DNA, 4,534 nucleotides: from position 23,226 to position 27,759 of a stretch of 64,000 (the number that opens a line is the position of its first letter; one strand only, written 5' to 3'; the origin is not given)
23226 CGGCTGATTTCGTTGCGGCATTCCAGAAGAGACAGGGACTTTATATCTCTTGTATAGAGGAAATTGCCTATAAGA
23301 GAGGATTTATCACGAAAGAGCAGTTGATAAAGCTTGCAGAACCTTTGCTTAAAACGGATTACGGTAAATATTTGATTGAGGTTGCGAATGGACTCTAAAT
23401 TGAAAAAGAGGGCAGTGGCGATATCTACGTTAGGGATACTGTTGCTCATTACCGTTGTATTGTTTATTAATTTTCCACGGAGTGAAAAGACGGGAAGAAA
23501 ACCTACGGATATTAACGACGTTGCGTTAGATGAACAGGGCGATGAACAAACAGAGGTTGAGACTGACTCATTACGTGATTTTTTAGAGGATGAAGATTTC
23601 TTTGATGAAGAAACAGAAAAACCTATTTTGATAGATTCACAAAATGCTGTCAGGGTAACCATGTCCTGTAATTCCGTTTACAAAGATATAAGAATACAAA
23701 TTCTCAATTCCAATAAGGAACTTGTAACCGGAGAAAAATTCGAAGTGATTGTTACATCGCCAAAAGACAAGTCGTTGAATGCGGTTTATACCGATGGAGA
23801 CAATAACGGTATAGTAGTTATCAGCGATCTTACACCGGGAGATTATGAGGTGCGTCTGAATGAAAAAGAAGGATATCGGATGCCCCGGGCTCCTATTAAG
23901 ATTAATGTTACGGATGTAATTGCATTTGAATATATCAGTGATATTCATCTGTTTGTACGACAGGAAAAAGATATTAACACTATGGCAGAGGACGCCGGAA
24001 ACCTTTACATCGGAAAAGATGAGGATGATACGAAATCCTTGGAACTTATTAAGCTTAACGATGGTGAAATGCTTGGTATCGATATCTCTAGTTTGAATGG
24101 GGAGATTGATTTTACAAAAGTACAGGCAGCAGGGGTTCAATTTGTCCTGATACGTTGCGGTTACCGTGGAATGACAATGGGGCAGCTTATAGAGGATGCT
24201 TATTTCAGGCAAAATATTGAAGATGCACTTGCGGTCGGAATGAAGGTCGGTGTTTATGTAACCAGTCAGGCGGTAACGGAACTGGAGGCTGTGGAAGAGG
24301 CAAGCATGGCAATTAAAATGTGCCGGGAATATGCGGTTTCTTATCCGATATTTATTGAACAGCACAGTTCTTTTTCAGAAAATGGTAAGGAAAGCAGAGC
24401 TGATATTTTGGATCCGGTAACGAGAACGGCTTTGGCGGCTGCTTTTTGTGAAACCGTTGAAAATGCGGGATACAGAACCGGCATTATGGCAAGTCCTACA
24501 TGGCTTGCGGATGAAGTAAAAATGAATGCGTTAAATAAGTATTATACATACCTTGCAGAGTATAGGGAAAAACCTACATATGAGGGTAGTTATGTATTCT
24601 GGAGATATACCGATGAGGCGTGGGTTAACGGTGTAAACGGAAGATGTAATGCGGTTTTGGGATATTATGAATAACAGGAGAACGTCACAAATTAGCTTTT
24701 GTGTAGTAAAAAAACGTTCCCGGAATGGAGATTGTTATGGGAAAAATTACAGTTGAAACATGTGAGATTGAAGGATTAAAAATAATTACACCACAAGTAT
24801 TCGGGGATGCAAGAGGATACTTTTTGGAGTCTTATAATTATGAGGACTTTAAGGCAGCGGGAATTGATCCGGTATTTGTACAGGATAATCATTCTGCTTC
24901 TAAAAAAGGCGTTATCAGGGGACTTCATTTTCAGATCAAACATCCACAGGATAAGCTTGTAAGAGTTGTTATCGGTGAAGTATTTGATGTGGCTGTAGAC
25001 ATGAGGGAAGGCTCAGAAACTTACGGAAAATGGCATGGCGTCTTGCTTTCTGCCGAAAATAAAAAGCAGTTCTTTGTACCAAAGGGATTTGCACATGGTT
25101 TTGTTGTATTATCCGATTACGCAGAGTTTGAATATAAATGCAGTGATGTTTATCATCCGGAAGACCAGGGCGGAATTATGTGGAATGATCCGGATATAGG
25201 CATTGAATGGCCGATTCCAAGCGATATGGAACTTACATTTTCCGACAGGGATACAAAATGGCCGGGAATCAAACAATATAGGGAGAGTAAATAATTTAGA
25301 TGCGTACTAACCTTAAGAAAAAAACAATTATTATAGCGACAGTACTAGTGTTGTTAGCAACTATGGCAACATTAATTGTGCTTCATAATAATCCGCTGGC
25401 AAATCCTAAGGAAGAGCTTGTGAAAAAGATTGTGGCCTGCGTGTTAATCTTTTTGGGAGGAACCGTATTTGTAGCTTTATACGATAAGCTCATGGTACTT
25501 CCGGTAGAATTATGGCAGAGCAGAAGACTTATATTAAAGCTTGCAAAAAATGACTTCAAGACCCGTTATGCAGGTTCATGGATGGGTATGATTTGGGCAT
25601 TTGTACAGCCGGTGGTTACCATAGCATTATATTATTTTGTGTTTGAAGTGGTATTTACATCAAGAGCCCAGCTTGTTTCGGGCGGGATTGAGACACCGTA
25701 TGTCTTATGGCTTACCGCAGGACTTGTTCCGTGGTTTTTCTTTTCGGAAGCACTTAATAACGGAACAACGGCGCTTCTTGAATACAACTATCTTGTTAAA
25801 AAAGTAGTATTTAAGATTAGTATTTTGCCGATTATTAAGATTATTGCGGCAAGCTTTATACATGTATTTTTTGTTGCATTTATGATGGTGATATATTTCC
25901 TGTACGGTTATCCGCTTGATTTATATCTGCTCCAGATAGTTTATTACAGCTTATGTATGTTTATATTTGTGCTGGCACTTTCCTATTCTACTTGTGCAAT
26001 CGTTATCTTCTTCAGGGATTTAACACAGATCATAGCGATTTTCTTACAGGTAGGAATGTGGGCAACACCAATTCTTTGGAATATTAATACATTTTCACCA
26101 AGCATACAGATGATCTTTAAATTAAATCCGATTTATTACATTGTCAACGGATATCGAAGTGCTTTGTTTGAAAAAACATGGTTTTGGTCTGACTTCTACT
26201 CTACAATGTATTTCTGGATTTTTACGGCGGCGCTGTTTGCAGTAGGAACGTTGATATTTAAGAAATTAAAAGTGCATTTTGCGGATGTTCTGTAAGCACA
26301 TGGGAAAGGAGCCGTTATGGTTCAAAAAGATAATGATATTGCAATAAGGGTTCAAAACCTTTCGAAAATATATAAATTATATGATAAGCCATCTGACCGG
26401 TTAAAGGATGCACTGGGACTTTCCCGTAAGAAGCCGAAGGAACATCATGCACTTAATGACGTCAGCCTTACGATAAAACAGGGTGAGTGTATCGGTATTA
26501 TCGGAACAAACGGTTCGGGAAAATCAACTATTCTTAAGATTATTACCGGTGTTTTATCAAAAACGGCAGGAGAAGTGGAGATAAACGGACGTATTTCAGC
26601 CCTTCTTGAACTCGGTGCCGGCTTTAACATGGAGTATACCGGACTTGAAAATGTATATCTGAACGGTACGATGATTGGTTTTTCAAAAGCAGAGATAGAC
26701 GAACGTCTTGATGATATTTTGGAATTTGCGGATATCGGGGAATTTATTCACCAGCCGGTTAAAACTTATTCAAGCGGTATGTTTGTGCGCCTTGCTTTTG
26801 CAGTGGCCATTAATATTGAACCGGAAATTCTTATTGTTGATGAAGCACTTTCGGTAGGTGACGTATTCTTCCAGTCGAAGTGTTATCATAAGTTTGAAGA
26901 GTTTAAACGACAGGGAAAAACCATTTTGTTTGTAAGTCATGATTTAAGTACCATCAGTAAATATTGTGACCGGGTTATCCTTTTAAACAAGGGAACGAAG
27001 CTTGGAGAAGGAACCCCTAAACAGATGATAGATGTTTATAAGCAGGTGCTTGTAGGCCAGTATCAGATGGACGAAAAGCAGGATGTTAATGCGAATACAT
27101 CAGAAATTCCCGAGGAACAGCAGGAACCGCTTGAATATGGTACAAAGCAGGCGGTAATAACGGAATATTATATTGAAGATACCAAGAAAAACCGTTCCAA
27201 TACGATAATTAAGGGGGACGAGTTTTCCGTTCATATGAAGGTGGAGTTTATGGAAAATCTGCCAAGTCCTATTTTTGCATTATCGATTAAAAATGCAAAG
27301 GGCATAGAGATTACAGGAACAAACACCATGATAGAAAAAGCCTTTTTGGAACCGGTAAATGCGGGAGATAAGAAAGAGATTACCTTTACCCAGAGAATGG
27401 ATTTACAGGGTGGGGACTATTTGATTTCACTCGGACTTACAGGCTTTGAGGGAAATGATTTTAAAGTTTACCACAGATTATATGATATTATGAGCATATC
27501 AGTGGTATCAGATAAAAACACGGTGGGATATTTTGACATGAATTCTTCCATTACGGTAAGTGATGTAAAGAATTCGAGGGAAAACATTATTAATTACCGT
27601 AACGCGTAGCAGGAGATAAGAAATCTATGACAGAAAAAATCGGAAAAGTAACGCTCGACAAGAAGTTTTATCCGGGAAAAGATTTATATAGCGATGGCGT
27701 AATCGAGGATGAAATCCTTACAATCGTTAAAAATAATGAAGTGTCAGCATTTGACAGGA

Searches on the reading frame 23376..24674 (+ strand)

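Call 4: search_protein_families(library=pfam, proteins=[window:23376-24674:+])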
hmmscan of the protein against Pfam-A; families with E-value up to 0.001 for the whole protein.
window:23376-24674:+ (432 aa): 2 families
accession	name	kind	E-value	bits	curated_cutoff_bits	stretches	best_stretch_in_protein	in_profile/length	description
PF01183.26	Glyco_hydro_25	-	2.1e-17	64.5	27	1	235-420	1-180/180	Glycosyl hydrolases family 25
PF17802.7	SpaA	-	4e-05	24.1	23.1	1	112-180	11-78/91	Prealbumin-like fold domain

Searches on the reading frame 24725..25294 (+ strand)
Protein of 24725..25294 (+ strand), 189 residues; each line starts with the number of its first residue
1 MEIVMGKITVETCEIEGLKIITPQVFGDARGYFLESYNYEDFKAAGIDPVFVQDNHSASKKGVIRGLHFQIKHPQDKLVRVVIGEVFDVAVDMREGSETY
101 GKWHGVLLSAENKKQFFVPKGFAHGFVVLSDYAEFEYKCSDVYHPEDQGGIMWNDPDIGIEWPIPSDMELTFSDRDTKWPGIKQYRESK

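Call 4: search_protein_families(library=pfam, proteins=[window:24725-25294:+])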
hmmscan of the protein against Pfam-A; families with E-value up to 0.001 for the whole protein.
window:24725-25294:+ (189 aa): 1 family
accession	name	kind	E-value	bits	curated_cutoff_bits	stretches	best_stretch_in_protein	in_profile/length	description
PF00908.23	dTDP_sugar_isom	-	3.5e-73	245.3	27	1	13-183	2-167/168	dTDP-4-dehydrorhamnose 3,5-epimerase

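Call 5: search_protein_families(library=ncbifam, proteins=[window:24725-25294:+], max_evalue=0.00001)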
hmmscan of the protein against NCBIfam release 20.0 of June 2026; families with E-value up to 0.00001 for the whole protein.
window:24725-25294:+ (189 aa): 1 family
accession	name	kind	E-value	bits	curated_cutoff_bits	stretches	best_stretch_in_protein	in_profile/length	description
TIGR01221.1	rmlC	equivalog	2.8e-77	258.5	155.75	1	12-184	4-174/176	dTDP-4-dehydrorhamnose 3,5-epimerase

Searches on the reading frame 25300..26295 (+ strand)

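Call 4: search_protein_families(library=pfam, proteins=[window:25300-26295:+])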
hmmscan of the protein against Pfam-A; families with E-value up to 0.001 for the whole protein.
window:25300-26295:+ (331 aa): 1 family
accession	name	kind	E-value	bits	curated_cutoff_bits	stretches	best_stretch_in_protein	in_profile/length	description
PF01061.29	ABC2_membrane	-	1.9e-14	54.1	26.9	1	79-290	4-211/211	ABC-2 type transporter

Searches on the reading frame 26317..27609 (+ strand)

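Call 4: search_protein_families(library=pfam, proteins=[window:26317-27609:+])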
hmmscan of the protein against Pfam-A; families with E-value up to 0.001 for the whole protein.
window:26317-27609:+ (430 aa): 5 families
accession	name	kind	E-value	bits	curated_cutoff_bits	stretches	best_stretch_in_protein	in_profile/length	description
PF14524.12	Wzt_C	-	7.5e-41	139.9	30.4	1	273-408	4-143/143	Wzt C-terminal domain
PF00005.33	ABC_tran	-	1.8e-24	87.3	25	1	46-178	1-136/137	ABC transporter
PF13555.12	AAA_29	-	0.00042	20.4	27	0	47-83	13-49/61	P-loop containing region of AAA domain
PF13476.12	AAA_23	-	0.00094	20.3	27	1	58-85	21-48/201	AAA domain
PF13175.12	AAA_15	-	0.00099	19.2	32.1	0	58-278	25-168/374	AAA ATPase domain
